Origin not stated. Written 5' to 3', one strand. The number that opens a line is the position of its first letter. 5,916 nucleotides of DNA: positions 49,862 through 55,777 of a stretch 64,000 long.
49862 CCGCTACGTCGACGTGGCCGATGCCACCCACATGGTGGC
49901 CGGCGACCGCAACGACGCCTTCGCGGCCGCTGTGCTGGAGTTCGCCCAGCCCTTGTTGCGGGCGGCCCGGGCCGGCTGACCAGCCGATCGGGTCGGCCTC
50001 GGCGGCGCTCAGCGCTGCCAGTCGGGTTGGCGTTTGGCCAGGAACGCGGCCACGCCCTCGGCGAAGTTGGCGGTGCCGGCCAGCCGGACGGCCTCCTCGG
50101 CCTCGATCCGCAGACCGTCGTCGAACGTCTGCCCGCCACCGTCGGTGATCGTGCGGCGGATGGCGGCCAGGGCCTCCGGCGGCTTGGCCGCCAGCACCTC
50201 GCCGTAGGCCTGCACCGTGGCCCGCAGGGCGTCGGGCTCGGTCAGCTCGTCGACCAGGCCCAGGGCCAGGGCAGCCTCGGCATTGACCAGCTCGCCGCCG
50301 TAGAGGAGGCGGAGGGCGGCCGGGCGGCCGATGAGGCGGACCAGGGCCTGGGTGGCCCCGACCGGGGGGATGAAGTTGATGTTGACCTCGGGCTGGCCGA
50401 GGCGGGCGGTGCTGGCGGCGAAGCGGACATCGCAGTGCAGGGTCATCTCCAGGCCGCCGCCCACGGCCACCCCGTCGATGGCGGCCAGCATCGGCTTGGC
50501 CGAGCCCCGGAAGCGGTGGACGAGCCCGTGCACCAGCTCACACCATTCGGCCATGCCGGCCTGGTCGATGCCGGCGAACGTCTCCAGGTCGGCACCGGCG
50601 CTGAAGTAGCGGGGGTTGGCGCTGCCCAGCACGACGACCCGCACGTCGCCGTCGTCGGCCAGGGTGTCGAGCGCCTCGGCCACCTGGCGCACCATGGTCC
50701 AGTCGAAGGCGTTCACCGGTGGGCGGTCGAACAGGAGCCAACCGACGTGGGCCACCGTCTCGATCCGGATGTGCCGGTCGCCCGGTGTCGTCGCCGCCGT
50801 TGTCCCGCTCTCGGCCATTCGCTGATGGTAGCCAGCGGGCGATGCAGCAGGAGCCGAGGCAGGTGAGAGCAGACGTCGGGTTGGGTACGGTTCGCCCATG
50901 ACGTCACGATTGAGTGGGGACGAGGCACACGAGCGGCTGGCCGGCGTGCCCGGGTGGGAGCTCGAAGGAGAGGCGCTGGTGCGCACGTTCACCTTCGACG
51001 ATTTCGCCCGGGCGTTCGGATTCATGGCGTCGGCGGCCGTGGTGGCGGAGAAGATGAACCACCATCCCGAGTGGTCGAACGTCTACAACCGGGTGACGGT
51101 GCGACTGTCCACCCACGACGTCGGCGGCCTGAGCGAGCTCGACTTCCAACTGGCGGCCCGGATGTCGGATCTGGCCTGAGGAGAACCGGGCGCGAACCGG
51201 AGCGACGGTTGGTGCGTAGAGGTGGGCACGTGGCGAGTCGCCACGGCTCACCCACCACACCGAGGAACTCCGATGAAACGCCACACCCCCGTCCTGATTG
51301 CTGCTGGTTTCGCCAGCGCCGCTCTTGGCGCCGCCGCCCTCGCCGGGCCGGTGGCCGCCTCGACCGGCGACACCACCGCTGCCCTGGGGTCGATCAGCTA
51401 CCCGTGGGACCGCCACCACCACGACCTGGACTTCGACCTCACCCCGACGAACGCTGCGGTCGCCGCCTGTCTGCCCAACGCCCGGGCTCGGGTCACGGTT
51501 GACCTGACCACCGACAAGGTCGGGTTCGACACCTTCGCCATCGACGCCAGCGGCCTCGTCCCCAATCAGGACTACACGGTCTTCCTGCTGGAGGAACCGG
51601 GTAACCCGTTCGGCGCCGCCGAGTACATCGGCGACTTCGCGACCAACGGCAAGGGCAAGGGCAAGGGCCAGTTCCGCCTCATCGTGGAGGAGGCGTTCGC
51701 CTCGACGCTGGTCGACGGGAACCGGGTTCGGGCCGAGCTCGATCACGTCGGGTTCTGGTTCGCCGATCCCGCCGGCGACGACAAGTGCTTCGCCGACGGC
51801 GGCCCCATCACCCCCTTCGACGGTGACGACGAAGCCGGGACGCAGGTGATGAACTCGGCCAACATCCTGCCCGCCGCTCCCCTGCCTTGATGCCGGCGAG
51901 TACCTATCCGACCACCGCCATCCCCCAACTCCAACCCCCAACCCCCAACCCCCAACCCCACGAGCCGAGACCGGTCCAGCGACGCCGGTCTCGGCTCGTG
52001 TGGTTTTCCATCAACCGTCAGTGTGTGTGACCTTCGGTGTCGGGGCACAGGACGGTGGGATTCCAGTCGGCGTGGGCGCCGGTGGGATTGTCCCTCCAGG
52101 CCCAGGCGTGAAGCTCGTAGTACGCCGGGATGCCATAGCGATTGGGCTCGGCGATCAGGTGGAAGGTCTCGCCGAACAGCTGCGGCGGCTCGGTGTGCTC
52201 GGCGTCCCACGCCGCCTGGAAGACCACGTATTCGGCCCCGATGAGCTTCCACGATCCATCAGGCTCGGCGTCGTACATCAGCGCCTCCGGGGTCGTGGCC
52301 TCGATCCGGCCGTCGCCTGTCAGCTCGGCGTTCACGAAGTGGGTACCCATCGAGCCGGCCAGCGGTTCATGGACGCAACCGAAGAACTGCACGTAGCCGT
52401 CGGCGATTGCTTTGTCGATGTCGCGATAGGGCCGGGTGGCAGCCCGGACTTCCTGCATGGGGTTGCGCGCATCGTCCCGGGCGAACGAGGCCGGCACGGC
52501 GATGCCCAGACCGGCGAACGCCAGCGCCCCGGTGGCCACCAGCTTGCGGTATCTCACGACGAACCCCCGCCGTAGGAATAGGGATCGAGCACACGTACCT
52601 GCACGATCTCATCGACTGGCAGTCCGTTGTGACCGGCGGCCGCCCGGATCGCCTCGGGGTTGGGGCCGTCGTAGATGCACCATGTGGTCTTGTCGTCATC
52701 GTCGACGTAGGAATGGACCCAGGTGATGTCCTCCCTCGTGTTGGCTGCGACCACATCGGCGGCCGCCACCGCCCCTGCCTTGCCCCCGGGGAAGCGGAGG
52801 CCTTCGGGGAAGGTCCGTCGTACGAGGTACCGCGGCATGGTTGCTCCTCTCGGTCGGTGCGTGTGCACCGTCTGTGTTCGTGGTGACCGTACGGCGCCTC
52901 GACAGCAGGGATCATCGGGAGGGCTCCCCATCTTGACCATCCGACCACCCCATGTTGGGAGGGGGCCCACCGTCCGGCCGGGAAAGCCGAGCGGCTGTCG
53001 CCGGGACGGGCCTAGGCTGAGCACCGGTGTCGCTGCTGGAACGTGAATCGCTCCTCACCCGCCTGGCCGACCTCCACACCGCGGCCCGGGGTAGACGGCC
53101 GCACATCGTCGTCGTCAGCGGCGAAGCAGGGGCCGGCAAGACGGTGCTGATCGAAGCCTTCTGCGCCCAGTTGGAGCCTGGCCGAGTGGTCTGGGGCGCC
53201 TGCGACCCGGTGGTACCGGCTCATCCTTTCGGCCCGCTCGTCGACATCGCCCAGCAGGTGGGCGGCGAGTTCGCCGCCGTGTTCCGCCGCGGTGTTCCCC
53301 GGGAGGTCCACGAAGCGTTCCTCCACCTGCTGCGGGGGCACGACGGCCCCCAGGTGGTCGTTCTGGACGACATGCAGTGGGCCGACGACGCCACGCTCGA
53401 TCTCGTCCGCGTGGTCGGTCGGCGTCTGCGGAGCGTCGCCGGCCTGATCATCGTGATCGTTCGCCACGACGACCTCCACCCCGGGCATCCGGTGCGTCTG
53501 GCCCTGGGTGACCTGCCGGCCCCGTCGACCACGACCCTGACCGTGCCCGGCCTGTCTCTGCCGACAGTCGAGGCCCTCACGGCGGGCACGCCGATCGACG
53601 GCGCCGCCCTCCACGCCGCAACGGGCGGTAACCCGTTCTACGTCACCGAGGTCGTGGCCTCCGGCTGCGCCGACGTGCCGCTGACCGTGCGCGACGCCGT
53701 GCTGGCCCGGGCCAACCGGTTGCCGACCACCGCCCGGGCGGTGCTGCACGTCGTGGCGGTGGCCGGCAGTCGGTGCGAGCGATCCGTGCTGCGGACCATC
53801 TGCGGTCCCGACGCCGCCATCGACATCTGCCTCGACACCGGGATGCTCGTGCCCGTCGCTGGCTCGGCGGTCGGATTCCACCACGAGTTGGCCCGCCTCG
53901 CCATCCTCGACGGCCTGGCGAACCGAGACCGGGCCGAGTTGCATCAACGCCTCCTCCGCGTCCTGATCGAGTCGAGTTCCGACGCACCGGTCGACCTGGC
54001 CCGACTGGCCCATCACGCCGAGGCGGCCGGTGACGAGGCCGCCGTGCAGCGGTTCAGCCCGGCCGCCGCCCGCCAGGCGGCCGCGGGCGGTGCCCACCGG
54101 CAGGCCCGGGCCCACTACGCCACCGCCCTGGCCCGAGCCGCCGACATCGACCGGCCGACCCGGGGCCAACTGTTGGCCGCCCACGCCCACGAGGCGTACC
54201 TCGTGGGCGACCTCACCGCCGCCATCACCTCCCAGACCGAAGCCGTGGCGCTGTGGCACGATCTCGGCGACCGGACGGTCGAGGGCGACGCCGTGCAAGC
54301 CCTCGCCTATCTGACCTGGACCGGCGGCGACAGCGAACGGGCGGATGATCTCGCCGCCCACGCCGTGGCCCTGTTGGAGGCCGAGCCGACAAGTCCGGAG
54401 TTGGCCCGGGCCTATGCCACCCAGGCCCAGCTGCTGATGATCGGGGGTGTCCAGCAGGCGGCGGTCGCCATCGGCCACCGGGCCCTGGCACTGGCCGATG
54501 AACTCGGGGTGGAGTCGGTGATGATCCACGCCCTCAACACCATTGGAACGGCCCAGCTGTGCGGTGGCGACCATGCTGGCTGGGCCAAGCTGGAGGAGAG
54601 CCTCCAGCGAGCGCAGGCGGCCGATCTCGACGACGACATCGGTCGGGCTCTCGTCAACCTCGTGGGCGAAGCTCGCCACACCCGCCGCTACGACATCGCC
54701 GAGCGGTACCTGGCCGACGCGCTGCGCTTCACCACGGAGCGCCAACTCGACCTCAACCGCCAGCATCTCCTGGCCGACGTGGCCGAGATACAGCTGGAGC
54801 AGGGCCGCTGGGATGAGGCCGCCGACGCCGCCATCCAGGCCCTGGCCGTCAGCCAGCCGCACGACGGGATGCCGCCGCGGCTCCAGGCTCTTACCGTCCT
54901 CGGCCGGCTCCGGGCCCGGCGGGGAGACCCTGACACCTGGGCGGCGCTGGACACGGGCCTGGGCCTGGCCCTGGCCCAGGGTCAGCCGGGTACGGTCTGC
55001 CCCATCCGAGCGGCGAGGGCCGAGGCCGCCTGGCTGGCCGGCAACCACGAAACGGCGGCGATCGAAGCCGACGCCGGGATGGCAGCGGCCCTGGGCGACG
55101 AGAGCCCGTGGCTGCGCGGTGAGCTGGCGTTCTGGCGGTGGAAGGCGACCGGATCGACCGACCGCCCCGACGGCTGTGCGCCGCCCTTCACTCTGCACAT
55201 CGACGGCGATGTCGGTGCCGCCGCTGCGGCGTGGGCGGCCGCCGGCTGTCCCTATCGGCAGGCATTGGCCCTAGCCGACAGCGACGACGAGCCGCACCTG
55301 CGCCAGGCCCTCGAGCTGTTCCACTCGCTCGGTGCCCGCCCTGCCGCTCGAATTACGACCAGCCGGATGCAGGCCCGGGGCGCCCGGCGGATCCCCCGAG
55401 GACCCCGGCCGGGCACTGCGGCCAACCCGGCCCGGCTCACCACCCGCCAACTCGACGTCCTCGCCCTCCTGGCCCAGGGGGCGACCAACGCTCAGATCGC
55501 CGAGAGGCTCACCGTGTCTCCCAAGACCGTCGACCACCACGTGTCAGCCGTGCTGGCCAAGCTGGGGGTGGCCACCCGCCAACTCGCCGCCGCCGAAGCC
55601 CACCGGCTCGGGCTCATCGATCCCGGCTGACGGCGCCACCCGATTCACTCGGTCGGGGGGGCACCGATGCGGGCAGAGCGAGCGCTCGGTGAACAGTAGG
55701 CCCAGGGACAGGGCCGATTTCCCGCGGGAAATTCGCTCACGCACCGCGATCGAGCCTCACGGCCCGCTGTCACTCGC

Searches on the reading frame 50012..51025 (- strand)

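Call 39: search_protein_families(library=pfam, proteins=[window:50012-51025:-], max_evalue=0.01)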
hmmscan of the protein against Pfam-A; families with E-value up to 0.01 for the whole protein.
window:50012-51025:- (338 aa): 2 families
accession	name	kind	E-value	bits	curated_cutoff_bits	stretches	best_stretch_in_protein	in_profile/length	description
PF00378.25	ECH_1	-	2.4e-45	155.3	27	1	93-337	5-249/251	Enoyl-CoA hydratase/isomerase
PF16113.10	ECH_2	-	4.5e-33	115.6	27.2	2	98-270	5-180/335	Enoyl-CoA hydratase/isomerase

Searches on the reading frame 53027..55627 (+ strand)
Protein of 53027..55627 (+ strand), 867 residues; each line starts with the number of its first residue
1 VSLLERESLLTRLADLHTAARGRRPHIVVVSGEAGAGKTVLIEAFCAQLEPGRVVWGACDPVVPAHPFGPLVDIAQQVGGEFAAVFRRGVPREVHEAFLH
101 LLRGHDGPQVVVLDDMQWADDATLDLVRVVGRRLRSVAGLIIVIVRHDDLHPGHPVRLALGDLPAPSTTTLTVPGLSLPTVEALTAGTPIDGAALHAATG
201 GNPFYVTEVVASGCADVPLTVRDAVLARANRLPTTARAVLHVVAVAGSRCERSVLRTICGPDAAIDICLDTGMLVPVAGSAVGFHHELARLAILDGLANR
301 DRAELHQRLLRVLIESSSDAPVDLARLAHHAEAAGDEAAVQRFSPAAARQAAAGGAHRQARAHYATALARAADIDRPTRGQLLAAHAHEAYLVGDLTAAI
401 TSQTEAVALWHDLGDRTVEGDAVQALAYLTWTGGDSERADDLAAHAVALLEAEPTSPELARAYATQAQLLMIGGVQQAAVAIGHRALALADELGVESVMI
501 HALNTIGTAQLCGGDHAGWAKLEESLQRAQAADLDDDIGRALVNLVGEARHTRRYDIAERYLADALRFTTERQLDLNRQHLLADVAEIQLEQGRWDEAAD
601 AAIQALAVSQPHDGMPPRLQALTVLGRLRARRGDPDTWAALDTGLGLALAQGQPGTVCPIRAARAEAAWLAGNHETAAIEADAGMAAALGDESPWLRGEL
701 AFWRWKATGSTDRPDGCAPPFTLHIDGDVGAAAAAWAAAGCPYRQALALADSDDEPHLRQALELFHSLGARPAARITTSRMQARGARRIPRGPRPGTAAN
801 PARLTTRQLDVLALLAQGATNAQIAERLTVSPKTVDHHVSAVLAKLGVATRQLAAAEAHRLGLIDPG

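Call 87: search_protein_families(library=pfam, proteins=[window:53027-55627:+], max_evalue=0.0001)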
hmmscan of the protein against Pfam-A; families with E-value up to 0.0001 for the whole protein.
window:53027-55627:+ (867 aa): 4 families
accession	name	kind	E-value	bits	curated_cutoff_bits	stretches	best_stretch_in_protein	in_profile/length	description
PF13191.12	AAA_16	-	3.7e-21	76.8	32.6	1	3-143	2-167/167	AAA ATPase domain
PF00196.25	GerE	-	1.3e-15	57.1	23.5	1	803-855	2-54/57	Bacterial regulatory proteins, luxR family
PF13401.12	AAA_22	-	1.8e-08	35.2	27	1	25-132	5-109/130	AAA domain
PF13384.12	HTH_23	-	7.6e-05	22.9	24.6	0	806-840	6-39/50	Homeodomain-like domain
